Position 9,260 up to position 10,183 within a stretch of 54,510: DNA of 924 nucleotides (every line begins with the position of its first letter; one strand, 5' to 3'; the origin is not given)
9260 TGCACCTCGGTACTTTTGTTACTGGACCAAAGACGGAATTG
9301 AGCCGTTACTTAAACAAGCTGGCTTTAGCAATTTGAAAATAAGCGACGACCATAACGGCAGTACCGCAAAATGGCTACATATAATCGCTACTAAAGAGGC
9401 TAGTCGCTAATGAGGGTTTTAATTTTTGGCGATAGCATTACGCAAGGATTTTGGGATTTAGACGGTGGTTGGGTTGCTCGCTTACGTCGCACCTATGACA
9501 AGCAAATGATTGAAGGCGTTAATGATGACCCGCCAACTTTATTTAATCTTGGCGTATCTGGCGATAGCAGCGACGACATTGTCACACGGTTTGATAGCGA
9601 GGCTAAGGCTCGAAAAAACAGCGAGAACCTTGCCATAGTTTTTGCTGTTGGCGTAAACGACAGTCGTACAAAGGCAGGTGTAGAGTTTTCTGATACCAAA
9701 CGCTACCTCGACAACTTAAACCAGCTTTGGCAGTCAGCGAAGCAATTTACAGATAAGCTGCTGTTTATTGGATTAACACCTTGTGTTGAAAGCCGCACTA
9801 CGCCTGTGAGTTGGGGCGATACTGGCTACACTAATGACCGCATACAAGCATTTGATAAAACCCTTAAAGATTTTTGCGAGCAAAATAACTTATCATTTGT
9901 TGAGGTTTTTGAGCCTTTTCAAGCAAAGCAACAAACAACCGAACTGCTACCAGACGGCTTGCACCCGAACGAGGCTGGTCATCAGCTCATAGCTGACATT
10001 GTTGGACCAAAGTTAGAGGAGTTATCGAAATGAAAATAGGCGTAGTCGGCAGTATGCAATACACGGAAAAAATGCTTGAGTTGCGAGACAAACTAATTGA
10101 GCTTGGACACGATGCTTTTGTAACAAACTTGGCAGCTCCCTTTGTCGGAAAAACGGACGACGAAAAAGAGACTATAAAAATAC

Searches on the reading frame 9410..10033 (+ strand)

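Call 111: search_protein_families(library=pfam, proteins=[window:9410-10033:+], max_evalue=0.001)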
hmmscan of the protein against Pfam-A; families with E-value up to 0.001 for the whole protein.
window:9410-10033:+ (207 aa): 3 families
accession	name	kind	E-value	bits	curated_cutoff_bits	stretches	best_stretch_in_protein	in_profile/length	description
PF13472.12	Lipase_GDSL_2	-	1.4e-25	91.2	32.9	1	5-193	1-178/178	GDSL-like Lipase/Acylhydrolase family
PF00657.28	Lipase_GDSL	-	1.2e-20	75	23.6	1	3-197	1-207/208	GDSL-like Lipase/Acylhydrolase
PF04311.20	DUF459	-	0.00044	20.1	27.2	0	2-195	1-191/197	Protein of unknown function (DUF459)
